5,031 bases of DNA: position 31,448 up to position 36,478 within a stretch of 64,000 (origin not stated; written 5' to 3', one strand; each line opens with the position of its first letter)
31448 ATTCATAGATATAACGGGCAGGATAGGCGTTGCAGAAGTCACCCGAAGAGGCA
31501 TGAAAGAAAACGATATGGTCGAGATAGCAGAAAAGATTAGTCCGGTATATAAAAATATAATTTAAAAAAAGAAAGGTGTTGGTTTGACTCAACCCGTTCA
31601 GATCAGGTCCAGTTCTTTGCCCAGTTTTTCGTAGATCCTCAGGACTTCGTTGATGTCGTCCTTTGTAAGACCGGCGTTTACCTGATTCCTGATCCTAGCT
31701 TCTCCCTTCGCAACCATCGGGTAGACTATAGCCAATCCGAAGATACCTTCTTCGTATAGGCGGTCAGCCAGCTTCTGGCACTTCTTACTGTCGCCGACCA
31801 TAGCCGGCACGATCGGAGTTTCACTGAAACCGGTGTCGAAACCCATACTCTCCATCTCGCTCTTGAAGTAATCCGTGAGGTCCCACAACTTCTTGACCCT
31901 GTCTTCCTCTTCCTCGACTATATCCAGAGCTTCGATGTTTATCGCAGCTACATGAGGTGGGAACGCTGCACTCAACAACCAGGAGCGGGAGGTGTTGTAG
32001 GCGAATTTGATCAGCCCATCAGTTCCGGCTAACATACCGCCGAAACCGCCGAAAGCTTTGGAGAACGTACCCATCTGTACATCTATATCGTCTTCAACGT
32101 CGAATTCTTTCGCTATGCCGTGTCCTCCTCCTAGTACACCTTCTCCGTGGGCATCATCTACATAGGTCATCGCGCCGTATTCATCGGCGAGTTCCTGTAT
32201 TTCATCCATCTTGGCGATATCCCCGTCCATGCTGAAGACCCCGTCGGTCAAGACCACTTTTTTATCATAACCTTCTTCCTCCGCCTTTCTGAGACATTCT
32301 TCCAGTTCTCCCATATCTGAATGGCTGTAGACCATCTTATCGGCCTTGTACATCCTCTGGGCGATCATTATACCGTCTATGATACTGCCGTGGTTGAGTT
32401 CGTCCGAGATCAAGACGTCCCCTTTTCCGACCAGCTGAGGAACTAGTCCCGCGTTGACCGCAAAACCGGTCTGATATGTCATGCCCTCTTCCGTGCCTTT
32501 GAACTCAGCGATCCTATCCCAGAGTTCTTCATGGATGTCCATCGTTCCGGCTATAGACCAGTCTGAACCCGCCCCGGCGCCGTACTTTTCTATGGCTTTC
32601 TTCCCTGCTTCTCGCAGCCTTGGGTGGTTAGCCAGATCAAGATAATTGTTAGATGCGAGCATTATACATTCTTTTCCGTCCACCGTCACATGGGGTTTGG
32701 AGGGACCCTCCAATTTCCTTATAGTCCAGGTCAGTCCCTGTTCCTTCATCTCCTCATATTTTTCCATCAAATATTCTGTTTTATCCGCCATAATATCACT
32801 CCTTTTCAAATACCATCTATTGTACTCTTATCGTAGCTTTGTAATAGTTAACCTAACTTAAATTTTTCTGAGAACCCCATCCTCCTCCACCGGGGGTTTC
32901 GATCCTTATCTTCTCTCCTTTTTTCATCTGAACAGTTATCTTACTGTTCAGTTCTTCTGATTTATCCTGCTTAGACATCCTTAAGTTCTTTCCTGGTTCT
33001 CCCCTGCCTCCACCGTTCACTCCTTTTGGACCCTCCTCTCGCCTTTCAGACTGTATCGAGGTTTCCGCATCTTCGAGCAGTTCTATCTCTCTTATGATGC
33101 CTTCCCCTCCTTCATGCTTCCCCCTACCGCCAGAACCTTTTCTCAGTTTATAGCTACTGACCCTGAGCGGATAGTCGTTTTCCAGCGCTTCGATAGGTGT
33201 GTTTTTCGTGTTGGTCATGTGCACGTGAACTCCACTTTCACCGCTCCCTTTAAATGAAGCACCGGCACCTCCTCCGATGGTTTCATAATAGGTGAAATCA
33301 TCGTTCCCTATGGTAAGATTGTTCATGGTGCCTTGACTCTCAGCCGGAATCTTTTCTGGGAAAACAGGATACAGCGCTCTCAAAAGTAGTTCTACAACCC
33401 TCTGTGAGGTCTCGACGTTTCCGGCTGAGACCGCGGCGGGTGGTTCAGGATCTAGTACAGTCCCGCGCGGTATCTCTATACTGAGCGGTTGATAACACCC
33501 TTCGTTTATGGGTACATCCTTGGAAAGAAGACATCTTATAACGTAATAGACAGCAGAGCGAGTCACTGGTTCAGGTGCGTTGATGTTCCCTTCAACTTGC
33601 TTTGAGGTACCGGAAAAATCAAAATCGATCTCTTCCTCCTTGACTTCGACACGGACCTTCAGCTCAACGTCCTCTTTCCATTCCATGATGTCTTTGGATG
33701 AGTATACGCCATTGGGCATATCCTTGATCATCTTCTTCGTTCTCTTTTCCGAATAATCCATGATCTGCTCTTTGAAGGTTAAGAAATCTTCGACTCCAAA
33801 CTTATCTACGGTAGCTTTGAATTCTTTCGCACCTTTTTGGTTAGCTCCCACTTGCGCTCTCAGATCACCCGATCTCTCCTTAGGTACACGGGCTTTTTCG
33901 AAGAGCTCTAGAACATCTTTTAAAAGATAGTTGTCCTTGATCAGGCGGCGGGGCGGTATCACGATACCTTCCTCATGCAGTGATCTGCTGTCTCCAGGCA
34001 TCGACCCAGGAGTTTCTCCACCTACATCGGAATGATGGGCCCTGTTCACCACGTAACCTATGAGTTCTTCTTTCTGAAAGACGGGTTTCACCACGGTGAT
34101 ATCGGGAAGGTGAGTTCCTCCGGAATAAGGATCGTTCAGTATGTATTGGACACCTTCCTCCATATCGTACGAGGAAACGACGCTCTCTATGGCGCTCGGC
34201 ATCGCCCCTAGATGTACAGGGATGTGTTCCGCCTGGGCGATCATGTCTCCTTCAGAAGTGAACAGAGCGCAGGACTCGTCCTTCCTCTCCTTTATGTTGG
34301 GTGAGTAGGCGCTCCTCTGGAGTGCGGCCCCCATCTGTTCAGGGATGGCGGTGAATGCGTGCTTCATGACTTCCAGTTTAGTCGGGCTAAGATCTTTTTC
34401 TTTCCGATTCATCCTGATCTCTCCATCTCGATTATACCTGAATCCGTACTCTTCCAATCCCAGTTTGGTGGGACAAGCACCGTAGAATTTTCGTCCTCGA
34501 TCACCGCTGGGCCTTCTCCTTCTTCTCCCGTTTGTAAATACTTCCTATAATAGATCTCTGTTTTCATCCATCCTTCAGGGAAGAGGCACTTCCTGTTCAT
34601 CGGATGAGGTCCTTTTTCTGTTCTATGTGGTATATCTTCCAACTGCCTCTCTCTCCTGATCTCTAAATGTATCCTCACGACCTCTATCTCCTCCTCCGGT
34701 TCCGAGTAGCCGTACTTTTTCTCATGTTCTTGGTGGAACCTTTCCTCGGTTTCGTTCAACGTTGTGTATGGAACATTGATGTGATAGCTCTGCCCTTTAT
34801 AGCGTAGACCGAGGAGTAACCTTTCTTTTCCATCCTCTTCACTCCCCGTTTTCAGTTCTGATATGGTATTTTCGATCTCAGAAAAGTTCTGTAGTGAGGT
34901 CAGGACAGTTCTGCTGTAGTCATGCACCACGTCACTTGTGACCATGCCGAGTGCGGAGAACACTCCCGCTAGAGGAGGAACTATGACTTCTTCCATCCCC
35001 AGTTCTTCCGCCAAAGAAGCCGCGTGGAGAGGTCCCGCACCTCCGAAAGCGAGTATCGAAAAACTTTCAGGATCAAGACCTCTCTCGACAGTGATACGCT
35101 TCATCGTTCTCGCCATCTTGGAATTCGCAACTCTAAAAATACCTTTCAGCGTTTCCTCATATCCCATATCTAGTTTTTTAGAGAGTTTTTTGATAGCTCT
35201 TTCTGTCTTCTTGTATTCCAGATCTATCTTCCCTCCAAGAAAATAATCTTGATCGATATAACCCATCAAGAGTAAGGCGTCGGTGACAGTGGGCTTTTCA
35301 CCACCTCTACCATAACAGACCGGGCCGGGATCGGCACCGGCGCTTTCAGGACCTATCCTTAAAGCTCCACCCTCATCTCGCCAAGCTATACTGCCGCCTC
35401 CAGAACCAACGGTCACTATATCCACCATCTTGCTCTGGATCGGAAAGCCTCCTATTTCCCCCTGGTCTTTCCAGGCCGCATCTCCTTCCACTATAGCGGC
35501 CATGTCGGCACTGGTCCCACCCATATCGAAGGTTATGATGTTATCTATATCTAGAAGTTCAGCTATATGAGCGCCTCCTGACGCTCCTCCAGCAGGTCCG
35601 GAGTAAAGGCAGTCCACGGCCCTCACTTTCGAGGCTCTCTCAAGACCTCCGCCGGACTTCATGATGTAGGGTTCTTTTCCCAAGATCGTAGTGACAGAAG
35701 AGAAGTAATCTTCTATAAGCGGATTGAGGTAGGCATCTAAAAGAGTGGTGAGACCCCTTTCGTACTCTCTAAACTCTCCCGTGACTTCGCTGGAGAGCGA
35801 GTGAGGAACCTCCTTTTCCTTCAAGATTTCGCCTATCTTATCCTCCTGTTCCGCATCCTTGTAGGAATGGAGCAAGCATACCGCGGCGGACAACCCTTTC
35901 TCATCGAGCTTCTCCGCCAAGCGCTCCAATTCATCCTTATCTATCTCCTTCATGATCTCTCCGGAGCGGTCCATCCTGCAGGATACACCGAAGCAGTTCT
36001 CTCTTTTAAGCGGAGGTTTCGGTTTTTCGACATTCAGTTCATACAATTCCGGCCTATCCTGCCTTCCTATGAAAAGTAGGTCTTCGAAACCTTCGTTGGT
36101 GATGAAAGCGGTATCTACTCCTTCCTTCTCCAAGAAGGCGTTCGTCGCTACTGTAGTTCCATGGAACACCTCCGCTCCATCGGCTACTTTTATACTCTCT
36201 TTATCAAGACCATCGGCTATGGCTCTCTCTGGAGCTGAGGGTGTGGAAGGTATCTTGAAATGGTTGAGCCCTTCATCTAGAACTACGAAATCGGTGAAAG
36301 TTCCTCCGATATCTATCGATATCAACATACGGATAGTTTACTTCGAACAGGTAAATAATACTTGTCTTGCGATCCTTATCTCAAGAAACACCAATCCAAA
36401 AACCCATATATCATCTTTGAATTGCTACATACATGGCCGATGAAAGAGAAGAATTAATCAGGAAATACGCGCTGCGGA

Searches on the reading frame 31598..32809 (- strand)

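Call 43: search_protein_families(library=pfam, proteins=[window:31598-32809:-], max_evalue=0.00001)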
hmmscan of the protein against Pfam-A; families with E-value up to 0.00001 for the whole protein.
window:31598-32809:- (403 aa): 1 family
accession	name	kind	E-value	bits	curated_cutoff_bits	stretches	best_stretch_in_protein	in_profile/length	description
PF00155.27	Aminotran_1_2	-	1.6e-54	186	19.7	1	47-391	2-359/361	Aminotransferase class I and II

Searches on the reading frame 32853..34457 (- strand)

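Call 43: search_protein_families(library=pfam, proteins=[window:32853-34457:-], max_evalue=0.00001)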
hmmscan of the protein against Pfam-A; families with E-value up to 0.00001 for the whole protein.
window:32853-34457:- (534 aa): 1 family
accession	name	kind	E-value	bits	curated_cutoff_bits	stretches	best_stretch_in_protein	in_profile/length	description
PF02538.19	Hydantoinase_B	-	5e-199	662.5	26.8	1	25-529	2-518/519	Hydantoinase B/oxoprolinase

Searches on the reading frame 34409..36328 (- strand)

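Call 43: search_protein_families(library=pfam, proteins=[window:34409-36328:-], max_evalue=0.00001)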
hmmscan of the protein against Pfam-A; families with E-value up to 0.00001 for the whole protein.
window:34409-36328:- (639 aa): 3 families
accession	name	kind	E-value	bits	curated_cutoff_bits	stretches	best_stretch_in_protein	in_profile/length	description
PF01968.24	Hydantoinase_A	-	4.3e-91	305.6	22.9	1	191-470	1-290/291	Hydantoinase/oxoprolinase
PF05378.19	Hydant_A_N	-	1.2e-46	159.1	25.2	1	3-171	2-174/176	Hydantoinase/oxoprolinase N-terminal region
PF19278.4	Hydant_A_C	-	9.8e-07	28.8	21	1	490-624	27-179/193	Hydantoinase/oxoprolinase C-terminal domain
